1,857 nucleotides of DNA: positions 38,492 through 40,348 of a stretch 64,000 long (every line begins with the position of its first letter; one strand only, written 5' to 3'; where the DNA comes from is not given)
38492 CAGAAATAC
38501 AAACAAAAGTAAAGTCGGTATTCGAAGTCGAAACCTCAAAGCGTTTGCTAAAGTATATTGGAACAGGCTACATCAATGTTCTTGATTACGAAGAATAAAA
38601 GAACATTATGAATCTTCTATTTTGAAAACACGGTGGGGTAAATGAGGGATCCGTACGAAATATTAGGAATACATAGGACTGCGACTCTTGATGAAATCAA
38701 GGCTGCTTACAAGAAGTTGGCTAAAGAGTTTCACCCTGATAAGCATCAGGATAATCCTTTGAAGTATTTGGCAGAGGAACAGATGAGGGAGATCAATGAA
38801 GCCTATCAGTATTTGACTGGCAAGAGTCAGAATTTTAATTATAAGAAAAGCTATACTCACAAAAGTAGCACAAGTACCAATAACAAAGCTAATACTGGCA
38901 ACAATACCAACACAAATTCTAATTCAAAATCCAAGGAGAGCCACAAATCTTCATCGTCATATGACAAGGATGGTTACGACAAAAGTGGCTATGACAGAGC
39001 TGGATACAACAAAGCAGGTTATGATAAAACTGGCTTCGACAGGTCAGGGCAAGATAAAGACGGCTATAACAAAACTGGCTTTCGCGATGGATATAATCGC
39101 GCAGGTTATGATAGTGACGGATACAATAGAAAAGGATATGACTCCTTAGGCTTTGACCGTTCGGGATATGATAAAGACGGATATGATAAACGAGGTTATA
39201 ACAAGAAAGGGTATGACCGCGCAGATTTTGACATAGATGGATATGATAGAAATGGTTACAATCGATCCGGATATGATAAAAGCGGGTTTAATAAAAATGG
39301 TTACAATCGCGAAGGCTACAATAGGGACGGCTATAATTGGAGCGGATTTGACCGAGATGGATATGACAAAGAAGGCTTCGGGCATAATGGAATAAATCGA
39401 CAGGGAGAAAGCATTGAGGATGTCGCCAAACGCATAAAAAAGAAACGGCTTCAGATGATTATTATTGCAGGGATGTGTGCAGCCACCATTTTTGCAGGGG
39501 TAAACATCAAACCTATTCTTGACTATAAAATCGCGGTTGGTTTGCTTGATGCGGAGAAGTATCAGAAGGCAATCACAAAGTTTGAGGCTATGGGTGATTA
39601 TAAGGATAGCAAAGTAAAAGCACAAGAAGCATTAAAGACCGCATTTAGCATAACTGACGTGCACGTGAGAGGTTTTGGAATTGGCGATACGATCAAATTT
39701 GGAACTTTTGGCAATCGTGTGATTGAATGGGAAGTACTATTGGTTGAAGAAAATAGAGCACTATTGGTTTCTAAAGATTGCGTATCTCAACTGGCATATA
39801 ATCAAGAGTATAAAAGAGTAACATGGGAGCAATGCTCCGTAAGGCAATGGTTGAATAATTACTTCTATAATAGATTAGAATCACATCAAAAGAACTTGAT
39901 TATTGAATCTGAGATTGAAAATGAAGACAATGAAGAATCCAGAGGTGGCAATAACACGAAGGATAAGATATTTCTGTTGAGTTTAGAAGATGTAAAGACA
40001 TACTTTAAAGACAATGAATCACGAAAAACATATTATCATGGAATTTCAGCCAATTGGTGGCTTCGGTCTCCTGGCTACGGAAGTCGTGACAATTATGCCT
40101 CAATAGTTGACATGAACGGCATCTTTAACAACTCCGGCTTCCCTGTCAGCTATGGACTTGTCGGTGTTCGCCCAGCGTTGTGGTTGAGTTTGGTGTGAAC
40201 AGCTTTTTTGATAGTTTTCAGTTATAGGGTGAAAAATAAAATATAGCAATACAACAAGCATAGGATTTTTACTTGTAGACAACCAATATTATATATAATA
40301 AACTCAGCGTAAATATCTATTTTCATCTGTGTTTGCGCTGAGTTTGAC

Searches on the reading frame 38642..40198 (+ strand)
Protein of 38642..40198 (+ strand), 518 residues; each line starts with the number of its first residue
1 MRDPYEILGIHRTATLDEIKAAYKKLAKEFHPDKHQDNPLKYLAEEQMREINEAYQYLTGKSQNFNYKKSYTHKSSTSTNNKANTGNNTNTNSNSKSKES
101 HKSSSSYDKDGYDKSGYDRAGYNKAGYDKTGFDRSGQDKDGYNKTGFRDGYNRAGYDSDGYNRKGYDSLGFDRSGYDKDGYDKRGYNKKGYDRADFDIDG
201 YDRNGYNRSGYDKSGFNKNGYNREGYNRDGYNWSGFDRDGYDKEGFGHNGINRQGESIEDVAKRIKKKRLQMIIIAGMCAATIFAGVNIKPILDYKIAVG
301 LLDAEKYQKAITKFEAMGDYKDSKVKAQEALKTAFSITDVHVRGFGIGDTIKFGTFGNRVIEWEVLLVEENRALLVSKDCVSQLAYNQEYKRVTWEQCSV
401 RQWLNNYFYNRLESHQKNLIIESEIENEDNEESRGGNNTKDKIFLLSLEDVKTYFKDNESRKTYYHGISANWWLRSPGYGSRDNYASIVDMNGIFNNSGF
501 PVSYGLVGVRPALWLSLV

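Call 12: search_protein_families(library=pfam, proteins=[window:38642-40198:+], max_evalue=0.01)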
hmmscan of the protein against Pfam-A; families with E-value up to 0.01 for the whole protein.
window:38642-40198:+ (518 aa): 2 families
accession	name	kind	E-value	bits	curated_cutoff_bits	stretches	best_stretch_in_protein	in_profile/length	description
PF19789.6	DUF6273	-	4.2e-29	102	23.5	1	371-516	2-171/172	Domain of unknown function (DUF6273)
PF00226.36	DnaJ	-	3.2e-18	66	27.8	1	3-64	1-59/63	DnaJ domain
